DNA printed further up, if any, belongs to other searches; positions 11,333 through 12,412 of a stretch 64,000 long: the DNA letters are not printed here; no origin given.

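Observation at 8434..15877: Orphan NrfC/NrfD-type membrane redox module with three unusual partners, under a dedicated heme-sensor kinase and sigma-54 activator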

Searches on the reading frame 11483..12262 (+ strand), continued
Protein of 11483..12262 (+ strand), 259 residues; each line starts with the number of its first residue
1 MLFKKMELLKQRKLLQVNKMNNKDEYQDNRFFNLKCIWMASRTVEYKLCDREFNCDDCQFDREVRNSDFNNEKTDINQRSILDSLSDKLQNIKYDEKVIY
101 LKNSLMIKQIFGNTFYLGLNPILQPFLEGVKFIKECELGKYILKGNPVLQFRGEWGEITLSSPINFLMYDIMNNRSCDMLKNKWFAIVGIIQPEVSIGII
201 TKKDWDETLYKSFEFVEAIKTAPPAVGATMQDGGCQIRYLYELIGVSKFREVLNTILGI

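Call 31: find_encoding_contigs(protein=P0253, flank=10000, max_places=1)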
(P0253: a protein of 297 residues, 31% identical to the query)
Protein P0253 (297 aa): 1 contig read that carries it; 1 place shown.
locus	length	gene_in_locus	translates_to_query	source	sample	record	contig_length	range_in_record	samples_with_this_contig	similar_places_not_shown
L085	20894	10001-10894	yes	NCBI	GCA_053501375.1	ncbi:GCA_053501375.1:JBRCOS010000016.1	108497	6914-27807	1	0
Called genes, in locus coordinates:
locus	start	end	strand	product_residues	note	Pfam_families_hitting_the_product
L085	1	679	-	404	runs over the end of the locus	PF15632:ATPgrasp_Ter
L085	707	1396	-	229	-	PF20582:UPF0758_N, PF14464:Prok-JAB (faint), PF04002:RadC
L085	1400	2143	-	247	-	PF00902:TatC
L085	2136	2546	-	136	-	PF02416:TatA_B_E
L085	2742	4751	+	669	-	PF00999:Na_H_Exchanger, PF02254:TrkA_N, PF02080:TrkA_C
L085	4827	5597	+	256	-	PF01261:AP_endonuc_2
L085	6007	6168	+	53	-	-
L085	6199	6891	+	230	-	PF01597:GCV_H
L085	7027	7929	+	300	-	PF13187:Fer4_9 (faint), PF12838:Fer4_7 (faint), PF12797:Fer4_2 (faint), PF13237:Fer4_10 (faint), PF00037:Fer4 (faint), PF12837:Fer4_6 (faint), PF13247:Fer4_11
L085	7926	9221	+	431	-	PF03916:NrfD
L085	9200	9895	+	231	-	PF01597:GCV_H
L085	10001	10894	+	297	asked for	PF01597:GCV_H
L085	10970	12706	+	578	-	PF00672:HAMP, PF00512:HisKA, PF02518:HATPase_c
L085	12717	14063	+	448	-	PF00072:Response_reg, PF00158:Sigma54_activat, PF14532:Sigma54_activ_2, PF07724:AAA_2 (weak), PF07728:AAA_5, PF25601:AAA_lid_14, PF02954:HTH_8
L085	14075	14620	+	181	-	PF07998:Peptidase_M54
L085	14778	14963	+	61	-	-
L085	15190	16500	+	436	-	PF13173:AAA_14, PF13635:DUF4143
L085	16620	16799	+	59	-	-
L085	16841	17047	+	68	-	PF01381:HTH_3 (weak), PF21716:dnstrm_HI1420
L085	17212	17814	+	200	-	PF01909:NTP_transf_2 (faint), PF18765:Polbeta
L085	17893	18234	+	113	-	PF05168:HEPN (weak)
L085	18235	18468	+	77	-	-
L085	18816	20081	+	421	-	PF07690:MFS_1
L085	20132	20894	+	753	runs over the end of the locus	PF09371:Tex_N, PF22706:Tex_central_region, PF16921:Tex_YqgF, PF14635:HHH_7, PF12836:HHH_3, PF17674:HHH_9, PF00575:S1, PF23459:S1_RRP5, +1 more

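Call 40: search_protein_families(library=pfam, proteins=[L084:9279-9974:+, L084:6769-7032:+, L085:6007-6168:+, L085:6199-6891:+, L085:9200-9895:+, L083:11527-11673:+], max_evalue=5)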
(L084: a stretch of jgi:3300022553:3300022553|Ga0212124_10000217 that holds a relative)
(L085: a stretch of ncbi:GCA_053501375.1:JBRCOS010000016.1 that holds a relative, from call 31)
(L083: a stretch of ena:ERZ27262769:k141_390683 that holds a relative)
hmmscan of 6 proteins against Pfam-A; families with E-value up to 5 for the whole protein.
L084:9279-9974:+ (231 aa): 1 family
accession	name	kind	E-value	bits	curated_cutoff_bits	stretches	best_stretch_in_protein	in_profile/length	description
PF01597.25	GCV_H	-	2.8e-23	82.5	22.2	1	64-181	2-118/122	Glycine cleavage H-protein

L084:6769-7032:+ (87 aa): 0 families

L085:6007-6168:+ (53 aa): 0 families

L085:6199-6891:+ (230 aa): 1 family
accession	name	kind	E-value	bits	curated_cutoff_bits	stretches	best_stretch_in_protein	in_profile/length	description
PF01597.25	GCV_H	-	6.7e-23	81.3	22.2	1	59-173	1-114/122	Glycine cleavage H-protein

L085:9200-9895:+ (231 aa): 1 family
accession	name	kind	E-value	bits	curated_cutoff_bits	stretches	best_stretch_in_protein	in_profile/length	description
PF01597.25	GCV_H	-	1.1e-23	83.9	22.2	1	63-182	2-121/122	Glycine cleavage H-protein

L083:11527-11673:+ (48 aa): 0 families

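Call 43: find_encoding_contigs(protein=P0205, flank=10000, max_places=1)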
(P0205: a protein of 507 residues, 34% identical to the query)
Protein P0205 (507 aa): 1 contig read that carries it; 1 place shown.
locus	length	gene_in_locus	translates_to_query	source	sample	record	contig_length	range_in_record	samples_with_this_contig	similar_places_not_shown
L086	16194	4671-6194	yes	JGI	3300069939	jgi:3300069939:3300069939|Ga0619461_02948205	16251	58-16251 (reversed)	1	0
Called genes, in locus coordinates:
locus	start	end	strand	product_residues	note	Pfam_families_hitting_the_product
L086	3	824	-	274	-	?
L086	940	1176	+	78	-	-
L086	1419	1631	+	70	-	-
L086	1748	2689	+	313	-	PF12838:Fer4_7 (faint), PF13187:Fer4_9 (faint), PF12797:Fer4_2 (faint), PF13247:Fer4_11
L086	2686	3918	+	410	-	PF03916:NrfD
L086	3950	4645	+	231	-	PF01597:GCV_H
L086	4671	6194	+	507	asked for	PF01597:GCV_H, PF00512:HisKA, PF02518:HATPase_c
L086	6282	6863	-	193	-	PF07998:Peptidase_M54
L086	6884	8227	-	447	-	PF00072:Response_reg, PF00004:AAA (faint), PF00158:Sigma54_activat, PF14532:Sigma54_activ_2, PF07724:AAA_2 (weak), PF07728:AAA_5, PF25601:AAA_lid_14, PF02954:HTH_8, +1 more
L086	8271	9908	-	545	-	PF00672:HAMP, PF00512:HisKA, PF02518:HATPase_c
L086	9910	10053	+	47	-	-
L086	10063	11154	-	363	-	PF13490:zf-HC2, PF10039:DUF2275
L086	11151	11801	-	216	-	PF04542:Sigma70_r2, PF08281:Sigma70_r4_2, PF04545:Sigma70_r4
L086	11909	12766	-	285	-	-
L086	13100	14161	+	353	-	PF01547:SBP_bac_1, PF13343:SBP_bac_6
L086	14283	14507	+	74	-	PF06305:LapA_dom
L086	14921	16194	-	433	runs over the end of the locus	PF00149:Metallophos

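Call 44: find_encoding_contigs(protein=P0218, flank=10000, max_places=1)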
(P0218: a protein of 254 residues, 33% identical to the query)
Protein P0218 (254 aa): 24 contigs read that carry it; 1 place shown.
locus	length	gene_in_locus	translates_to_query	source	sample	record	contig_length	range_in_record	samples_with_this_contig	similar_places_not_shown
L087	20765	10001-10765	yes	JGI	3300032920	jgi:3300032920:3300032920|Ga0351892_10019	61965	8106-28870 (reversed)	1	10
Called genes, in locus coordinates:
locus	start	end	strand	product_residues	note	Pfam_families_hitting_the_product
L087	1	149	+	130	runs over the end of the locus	PF00330:Aconitase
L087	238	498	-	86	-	-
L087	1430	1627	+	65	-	-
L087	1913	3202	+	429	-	PF01964:ThiC_Rad_SAM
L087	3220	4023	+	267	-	PF08543:Phos_pyr_kin (weak), PF01256:Carb_kinase (weak), PF02110:HK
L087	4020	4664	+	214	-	PF02581:TMP-TENI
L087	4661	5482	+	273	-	PF01256:Carb_kinase (weak), PF08543:Phos_pyr_kin, PF00294:PfkB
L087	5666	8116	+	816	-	PF00027:cNMP_binding, PF00571:CBS, PF03445:DUF294, PF10335:DUF294_C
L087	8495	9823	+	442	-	PF07690:MFS_1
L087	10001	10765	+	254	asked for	PF01597:GCV_H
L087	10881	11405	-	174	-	PF07998:Peptidase_M54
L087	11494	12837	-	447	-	PF00072:Response_reg, PF00158:Sigma54_activat, PF14532:Sigma54_activ_2, PF07724:AAA_2 (weak), PF07728:AAA_5 (weak), PF25601:AAA_lid_14, PF02954:HTH_8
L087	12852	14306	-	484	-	PF08269:dCache_2, PF17200:sCache_2, PF17201:Cache_3-Cache_2, PF00512:HisKA, PF02518:HATPase_c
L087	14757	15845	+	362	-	PF01075:Glyco_transf_9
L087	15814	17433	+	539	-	PF13231:PMT_2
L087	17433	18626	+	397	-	PF13439:Glyco_transf_4, PF20706:GT4-conflict, PF00534:Glycos_transf_1, PF13692:Glyco_trans_1_4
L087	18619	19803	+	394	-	PF01817:CM_2, PF02153:PDH_N, PF20463:PDH_C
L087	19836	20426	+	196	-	PF09588:YqaJ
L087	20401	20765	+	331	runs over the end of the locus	PF00892:EamA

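Call 45: list_cluster_members(proteins=[P0218, P0253, P0234, P0220, P0231, P0265, P0208, P0006, P0009, window:11540-12262:+])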
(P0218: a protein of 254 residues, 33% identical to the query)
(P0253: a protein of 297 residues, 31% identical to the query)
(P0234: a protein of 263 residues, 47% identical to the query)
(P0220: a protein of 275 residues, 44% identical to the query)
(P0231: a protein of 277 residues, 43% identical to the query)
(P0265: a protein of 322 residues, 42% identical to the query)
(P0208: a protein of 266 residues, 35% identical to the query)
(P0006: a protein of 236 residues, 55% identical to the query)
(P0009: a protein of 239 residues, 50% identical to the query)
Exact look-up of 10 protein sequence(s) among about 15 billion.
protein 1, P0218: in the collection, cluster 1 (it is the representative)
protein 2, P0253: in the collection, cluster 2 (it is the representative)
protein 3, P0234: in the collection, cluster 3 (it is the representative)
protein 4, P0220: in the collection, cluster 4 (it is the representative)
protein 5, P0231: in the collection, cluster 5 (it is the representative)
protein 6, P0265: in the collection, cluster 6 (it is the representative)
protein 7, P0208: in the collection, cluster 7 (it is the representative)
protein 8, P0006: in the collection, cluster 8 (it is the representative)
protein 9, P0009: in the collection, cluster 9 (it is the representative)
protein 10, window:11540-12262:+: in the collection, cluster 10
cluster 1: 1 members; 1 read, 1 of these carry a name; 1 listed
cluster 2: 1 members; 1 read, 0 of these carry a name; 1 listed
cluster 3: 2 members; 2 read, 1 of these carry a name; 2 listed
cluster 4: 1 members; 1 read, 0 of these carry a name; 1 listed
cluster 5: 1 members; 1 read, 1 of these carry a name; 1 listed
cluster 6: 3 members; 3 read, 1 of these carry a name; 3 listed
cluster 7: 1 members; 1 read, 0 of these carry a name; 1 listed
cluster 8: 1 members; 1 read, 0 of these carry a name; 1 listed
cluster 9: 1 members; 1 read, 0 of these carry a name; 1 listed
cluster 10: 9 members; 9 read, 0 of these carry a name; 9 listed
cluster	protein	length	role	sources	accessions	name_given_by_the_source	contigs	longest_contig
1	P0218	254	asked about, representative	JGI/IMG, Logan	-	glycine cleavage system H protein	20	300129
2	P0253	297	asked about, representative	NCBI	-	-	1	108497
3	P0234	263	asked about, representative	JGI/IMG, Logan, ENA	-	-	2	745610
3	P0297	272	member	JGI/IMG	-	glycine cleavage system H protein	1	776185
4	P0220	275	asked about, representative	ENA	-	-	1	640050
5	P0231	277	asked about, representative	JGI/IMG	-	glycine cleavage system H lipoate-binding protein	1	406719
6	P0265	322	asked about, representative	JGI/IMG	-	-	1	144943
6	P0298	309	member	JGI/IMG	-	glycine cleavage system H lipoate-binding protein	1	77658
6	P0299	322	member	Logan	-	-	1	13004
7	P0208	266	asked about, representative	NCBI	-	-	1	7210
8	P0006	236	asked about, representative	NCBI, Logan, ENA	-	-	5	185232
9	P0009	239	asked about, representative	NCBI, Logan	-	-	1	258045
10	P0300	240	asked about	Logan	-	-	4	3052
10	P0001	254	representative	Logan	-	-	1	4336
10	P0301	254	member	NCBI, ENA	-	-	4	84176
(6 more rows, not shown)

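Call 48: search_protein_families(library=pfam, proteins=[P0137, P0156, P0182, P0150, P0146, P0164, window:11540-12262:+], max_evalue=1)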
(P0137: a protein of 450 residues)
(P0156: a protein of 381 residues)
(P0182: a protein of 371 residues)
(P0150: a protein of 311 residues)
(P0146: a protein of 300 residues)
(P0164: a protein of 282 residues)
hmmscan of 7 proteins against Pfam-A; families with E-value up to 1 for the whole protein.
P0137 (450 aa): 2 families
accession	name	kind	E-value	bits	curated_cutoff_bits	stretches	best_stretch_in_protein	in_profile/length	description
PF01597.25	GCV_H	-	1.9e-13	50.8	22.2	1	281-399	3-120/122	Glycine cleavage H-protein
PF05495.17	zf-CHY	-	0.055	14.3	31.3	0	169-186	8-25/68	CHY zinc finger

P0156 (381 aa): 2 families
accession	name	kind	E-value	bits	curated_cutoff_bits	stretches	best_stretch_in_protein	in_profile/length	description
PF01597.25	GCV_H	-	1.6e-27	96.3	22.2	1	209-328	1-119/122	Glycine cleavage H-protein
PF24488.1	DUF7584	-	0.16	12.3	27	1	45-112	37-102/109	Domain of unknown function (DUF7584)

P0182 (371 aa): 5 families
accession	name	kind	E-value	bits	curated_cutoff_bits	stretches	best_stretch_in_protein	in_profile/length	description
PF01597.25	GCV_H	-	3.6e-22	79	22.2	1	203-315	1-112/122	Glycine cleavage H-protein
PF21342.2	SoxA-TsdA_cyt-c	-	0.015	15.8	27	1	105-159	17-70/88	SoxA/TsdA, cytochrome c domain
PF08059.18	SEP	-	0.14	13.3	27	1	217-270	12-64/75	SEP domain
PF06864.17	PAP_PilO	-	0.15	11.3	26.7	1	282-351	117-191/419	Pilin accessory protein (PilO)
PF02008.25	zf-CXXC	-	0.43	11.1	26.5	0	98-120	14-36/48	CXXC zinc finger domain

P0150 (311 aa): 3 families
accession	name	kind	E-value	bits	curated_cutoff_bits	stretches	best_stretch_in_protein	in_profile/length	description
PF01597.25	GCV_H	-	1.7e-21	76.8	22.2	1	145-266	1-121/122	Glycine cleavage H-protein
PF05129.18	Zn_ribbon_Elf1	-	0.16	12.6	29.8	0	33-56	19-42/79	Transcription elongation factor Elf1 like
PF05283.16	MGC-24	-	0.62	10.8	28.5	1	17-76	18-77/140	Multi-glycosylated core protein 24 (MGC-24), sialomucin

P0146 (300 aa): 2 families
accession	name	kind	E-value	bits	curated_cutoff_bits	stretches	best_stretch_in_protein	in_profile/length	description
PF01597.25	GCV_H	-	7.1e-30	103.9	22.2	1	133-253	1-120/122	Glycine cleavage H-protein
PF02180.22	BH4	-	0.15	12.2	20.5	0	78-90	13-25/26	Bcl-2 homology region 4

P0164 (282 aa): 1 family
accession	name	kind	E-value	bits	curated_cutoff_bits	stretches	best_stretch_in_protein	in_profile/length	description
PF01597.25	GCV_H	-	4.7e-21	75.4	22.2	1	93-207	3-116/122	Glycine cleavage H-protein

window:11540-12262:+ (240 aa): 1 family
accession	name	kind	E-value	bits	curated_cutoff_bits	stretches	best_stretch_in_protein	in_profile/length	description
PF12634.13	Inp1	-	0.15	12.4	23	1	56-128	36-104/137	Inheritance of peroxisomes protein 1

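Call 61: find_related_loci(query=A4, collection=metagenome_contigs, flank=8000)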
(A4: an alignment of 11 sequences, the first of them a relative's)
Query A4 (270 aa) in metagenome_contigs; peptide patterns used: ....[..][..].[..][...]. (x = any residue, [..] = any of these).
241 stretches matched a pattern; 233 encode a relative of the query (tblastn E <= 1e-3); the best 80 are kept; 80 distinct loci.
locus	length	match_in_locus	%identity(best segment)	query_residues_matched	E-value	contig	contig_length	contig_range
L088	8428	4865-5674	100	1-270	0e+0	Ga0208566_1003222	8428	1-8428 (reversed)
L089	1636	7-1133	83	1-270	1e-164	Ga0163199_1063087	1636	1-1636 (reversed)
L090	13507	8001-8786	84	1-262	4e-149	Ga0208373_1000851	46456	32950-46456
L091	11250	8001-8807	81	1-268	3e-146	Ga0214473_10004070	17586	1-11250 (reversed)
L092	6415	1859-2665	80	1-268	9e-145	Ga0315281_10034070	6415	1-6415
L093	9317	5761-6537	81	1-259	2e-142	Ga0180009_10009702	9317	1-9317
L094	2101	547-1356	78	1-270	5e-151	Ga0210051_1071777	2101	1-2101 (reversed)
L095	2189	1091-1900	77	1-270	1e-148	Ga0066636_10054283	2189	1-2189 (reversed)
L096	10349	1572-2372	76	1-267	5e-137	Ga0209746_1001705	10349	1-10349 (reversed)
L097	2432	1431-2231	77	1-267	3e-144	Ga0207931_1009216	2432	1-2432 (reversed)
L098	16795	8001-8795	74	1-265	2e-135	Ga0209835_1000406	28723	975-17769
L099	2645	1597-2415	74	1-266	3e-141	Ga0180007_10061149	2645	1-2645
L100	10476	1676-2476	75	1-267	5e-134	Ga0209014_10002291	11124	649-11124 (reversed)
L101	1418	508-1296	75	1-263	3e-145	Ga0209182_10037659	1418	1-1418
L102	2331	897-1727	73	1-270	9e-141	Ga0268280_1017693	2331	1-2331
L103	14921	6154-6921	73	1-256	4e-130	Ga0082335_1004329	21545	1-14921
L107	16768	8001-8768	72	1-256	2e-128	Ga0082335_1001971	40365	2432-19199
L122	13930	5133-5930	68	1-269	3e-122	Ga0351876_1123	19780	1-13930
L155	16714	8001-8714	34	4-229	3e-43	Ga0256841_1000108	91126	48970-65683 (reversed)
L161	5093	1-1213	32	3-256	3e-41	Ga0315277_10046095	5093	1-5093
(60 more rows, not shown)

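Call 83: search_protein_families(library=pfam, proteins=[L122:23-1459:+, L122:1881-3656:+, L122:3925-4317:+, L122:5926-7140:-, L122:7392-8045:+, L122:8101-9198:+, L100:2747-3805:-, L100:4209-5996:+, L100:6049-8040:+, L161:16-480:+], max_evalue=0.001)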
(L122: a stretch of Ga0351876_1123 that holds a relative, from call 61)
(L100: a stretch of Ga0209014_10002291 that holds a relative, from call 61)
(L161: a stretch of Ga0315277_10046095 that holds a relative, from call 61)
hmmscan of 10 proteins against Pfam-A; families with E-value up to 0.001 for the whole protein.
L122:23-1459:+ (478 aa): 1 family
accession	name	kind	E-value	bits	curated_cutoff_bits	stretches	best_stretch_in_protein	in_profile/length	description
PF00342.24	PGI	-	1.4e-15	57.3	22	1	1-204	104-309/486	Phosphoglucose isomerase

L122:1881-3656:+ (591 aa): 0 families

L122:3925-4317:+ (130 aa): 0 families

L122:5926-7140:- (404 aa): 1 family
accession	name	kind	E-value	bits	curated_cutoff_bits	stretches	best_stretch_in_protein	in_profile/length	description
PF00180.25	Iso_dh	-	1.2e-53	183.1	27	1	5-378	1-335/348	Isocitrate/isopropylmalate dehydrogenase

L122:7392-8045:+ (217 aa): 3 families
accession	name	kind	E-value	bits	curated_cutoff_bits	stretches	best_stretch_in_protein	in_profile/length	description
PF07729.17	FCD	-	4.6e-25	88.9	24.3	1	80-200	1-121/125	FCD domain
PF00392.27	GntR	-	3.5e-16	59.1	27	1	11-68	4-62/64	Bacterial regulatory proteins, gntR family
PF13412.12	HTH_24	-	3.9e-07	30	21.9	1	33-60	20-47/48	Winged helix-turn-helix DNA-binding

L122:8101-9198:+ (365 aa): 2 families
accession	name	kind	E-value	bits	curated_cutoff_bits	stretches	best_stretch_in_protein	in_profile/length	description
PF09084.16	NMT1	-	2.7e-16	60.5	20.5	1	90-279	17-214/216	NMT1/THI5 like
PF12974.12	Phosphonate-bd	-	2.6e-05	24.2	27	1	91-228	26-175/242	ABC transporter, phosphonate, periplasmic substrate-binding protein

L100:2747-3805:- (352 aa): 2 families
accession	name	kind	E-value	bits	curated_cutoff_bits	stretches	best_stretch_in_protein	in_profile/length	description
PF00551.24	Formyl_trans_N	-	3.5e-29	102.3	26.1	1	41-209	5-178/181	Formyl transferase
PF02911.23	Formyl_trans_C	-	1.5e-22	80.1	21.1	1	240-323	6-89/100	Formyl transferase, C-terminal domain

L100:4209-5996:+ (595 aa): 1 family
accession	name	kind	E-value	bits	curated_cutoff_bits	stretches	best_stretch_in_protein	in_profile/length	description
PF01268.25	FTHFS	-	2.4e-208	693.3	27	1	19-595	3-556/556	Formate--tetrahydrofolate ligase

L100:6049-8040:+ (663 aa): 4 families
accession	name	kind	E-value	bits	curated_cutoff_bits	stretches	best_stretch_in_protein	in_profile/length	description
PF14574.11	RACo_C_ter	-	1.4e-103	346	27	1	394-652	2-260/261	C-terminal domain of RACo the ASKHA domain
PF17651.6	Raco_middle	-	1.4e-50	171.6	26.8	1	215-388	1-160/163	RACo middle region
PF17650.6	RACo_linker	-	4.2e-23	81.4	26.2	1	126-211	5-85/86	RACo linker region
PF00111.32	Fer2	-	9.1e-16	58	21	1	11-84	4-77/77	2Fe-2S iron-sulfur cluster binding domain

L161:16-480:+ (154 aa): 1 family
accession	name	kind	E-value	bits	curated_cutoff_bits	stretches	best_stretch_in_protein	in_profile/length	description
PF01597.25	GCV_H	-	4.9e-18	65.6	22.2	1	2-97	19-113/122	Glycine cleavage H-protein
